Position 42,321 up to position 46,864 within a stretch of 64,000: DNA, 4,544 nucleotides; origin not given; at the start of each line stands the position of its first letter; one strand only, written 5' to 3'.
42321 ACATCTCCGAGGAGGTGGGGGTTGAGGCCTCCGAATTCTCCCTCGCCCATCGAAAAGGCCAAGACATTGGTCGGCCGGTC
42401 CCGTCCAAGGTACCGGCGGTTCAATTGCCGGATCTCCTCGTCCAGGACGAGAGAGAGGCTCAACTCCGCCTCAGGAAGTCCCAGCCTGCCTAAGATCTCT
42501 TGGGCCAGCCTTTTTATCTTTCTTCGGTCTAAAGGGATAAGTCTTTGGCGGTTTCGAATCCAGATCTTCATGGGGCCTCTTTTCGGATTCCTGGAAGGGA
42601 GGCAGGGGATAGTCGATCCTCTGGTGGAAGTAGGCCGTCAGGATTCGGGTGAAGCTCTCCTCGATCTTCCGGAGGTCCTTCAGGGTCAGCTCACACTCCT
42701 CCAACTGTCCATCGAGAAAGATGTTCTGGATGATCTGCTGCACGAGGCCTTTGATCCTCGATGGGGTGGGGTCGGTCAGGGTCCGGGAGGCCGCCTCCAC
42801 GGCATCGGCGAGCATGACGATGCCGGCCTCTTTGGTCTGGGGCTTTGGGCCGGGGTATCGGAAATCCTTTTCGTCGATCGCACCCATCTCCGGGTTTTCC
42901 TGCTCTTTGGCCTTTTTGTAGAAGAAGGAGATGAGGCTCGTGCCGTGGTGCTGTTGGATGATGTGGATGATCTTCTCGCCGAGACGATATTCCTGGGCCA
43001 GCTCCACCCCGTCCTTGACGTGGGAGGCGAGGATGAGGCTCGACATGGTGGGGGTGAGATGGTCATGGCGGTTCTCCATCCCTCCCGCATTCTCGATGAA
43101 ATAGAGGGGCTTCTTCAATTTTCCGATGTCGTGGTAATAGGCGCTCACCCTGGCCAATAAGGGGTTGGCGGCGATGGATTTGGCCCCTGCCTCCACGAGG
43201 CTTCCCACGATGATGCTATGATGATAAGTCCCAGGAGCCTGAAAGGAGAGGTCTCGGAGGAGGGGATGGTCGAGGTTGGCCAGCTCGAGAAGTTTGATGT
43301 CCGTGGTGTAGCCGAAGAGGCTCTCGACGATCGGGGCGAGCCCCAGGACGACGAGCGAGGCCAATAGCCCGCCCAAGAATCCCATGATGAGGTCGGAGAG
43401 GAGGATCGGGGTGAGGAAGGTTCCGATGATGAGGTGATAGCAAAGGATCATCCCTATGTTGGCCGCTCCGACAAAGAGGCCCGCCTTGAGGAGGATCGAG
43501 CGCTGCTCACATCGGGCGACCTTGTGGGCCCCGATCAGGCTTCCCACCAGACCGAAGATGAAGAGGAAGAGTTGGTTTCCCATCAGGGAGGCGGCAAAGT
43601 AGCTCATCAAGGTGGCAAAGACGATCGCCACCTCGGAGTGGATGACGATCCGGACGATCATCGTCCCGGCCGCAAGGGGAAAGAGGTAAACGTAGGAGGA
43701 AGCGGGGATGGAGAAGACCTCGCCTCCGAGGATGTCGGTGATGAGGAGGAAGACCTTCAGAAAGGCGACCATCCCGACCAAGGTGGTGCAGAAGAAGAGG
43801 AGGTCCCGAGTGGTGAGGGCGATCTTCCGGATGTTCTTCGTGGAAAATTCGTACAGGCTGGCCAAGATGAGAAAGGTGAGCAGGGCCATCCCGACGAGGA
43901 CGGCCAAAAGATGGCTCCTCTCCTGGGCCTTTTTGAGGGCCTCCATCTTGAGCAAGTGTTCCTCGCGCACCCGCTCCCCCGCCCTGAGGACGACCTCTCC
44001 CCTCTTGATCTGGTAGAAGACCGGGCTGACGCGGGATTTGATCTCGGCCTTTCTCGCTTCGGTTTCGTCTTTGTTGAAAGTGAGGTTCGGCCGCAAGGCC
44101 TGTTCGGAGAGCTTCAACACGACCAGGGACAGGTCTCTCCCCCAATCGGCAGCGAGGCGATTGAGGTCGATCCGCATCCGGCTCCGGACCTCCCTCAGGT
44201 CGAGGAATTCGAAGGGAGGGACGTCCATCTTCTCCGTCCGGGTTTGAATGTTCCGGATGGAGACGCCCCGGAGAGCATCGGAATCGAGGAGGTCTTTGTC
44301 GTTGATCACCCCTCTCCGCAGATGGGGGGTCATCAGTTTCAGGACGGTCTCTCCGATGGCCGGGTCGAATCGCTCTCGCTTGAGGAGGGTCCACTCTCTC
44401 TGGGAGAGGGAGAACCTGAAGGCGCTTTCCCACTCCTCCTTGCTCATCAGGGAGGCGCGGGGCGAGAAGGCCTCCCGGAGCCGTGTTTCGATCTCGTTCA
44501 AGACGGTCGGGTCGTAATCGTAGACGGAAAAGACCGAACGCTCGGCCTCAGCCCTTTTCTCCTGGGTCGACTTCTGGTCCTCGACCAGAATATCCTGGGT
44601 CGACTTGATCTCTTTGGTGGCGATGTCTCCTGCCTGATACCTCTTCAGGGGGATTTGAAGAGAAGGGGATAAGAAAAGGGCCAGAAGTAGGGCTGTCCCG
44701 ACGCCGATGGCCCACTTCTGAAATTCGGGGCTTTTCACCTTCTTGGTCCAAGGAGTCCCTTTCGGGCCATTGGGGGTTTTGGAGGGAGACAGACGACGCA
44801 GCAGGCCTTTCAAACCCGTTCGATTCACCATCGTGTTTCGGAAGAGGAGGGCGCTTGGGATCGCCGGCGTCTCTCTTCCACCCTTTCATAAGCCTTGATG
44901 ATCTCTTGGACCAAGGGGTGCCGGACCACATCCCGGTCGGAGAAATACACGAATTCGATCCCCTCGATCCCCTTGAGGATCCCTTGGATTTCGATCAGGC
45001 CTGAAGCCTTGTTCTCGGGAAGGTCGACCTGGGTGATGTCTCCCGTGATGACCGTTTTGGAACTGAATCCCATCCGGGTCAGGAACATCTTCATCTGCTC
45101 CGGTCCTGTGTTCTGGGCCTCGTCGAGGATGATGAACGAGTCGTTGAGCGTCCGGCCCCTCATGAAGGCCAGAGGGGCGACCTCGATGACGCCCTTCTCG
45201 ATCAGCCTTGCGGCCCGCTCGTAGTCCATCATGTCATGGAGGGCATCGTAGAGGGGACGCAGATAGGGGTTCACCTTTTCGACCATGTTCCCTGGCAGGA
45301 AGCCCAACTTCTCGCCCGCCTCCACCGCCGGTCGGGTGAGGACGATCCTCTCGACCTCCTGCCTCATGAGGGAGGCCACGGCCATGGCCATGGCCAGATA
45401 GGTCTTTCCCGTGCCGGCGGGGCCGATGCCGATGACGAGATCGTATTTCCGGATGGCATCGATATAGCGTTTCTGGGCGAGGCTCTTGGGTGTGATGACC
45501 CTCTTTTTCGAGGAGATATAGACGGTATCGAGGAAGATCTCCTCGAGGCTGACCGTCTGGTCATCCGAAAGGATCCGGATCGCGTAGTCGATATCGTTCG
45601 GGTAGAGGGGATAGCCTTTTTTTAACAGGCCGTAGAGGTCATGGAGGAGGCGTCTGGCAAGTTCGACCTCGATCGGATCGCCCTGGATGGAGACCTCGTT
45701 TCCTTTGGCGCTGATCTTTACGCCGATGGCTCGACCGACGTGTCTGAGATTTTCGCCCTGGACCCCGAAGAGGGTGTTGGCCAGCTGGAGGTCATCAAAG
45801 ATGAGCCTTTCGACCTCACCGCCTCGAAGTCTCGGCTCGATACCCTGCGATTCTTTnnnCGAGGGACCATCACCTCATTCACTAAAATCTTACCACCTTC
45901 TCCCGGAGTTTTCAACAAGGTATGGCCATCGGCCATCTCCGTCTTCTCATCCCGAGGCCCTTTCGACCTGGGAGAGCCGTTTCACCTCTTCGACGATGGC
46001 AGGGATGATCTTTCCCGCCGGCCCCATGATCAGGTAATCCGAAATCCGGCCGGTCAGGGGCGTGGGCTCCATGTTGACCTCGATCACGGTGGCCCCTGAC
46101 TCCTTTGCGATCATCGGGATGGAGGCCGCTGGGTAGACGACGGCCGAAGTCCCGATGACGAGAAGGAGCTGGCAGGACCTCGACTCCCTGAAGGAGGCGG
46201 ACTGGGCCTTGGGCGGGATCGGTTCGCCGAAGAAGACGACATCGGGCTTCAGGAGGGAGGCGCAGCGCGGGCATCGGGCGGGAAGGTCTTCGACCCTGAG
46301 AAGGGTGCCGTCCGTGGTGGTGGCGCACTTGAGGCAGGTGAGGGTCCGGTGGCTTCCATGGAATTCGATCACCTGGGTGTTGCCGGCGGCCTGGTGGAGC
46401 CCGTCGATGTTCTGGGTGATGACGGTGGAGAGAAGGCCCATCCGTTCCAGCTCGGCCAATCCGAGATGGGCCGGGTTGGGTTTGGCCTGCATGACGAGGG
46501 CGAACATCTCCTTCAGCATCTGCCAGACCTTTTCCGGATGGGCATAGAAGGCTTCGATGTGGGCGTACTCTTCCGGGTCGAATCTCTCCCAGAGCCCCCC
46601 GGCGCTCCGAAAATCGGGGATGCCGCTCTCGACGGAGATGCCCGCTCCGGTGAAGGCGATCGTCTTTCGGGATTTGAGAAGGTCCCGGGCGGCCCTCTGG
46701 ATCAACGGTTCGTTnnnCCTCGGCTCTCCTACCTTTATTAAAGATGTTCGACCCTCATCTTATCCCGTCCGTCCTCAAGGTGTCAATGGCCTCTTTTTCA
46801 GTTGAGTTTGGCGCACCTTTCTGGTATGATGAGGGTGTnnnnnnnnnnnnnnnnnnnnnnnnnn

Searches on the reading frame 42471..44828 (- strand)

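Call 19: search_protein_families(library=pfam, proteins=[window:42471-44828:-], max_evalue=0.0001)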
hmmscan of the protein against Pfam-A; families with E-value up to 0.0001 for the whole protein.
window:42471-44828:- (785 aa): 3 families
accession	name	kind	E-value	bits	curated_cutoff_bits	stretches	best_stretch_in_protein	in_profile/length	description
PF07697.16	7TMR-HDED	-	3e-39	135.8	27.6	1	65-299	1-221/224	7TM-HD extracellular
PF07698.17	7TM-7TMR_HD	-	2.5e-38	132.3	29.4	1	310-509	3-190/190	7TM receptor with intracellular HD hydrolase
PF01966.28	HD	-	6.8e-16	59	22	1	534-679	1-115/116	HD domain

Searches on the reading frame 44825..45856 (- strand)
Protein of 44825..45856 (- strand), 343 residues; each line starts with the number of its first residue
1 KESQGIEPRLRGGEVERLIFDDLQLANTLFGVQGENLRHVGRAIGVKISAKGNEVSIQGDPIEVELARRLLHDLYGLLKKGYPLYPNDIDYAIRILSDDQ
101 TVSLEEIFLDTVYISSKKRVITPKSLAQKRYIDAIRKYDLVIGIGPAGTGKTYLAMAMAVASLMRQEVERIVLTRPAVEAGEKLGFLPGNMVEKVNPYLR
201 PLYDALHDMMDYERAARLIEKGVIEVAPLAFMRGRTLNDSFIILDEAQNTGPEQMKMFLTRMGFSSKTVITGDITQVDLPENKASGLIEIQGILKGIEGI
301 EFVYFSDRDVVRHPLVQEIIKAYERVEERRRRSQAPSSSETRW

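Call 19: search_protein_families(library=pfam, proteins=[window:44825-45856:-], max_evalue=0.0001)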
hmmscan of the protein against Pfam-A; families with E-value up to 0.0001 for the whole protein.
window:44825-45856:- (343 aa): 4 families
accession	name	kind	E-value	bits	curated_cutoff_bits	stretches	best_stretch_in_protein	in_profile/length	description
PF02562.22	PhoH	-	1.2e-96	322.5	27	1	121-324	2-205/205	PhoH-like protein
PF13604.12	AAA_30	-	1.6e-06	28.5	27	1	128-277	6-128/191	AAA domain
PF13245.12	AAA_19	-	2.9e-06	27.9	25.1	1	131-277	4-129/134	AAA domain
PF01695.23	IstB_IS21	-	3.6e-05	23.8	24.1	1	121-165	75-118/238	IstB-like ATP binding protein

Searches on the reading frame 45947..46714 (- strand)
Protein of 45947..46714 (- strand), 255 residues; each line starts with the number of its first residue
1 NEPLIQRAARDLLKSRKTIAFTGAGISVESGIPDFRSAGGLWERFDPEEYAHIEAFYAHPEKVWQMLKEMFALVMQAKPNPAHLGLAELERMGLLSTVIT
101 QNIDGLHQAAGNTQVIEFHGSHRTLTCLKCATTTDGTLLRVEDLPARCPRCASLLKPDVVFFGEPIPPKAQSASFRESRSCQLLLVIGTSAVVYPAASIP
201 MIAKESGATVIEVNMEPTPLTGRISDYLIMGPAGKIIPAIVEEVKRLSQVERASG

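Call 19: search_protein_families(library=pfam, proteins=[window:45947-46714:-], max_evalue=0.0001)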
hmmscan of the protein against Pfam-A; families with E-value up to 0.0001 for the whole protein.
window:45947-46714:- (255 aa): 1 family
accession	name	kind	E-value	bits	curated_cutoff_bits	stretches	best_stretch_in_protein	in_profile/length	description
PF02146.23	SIR2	-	4.9e-51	173.7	24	1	23-195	1-180/180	Sir2 family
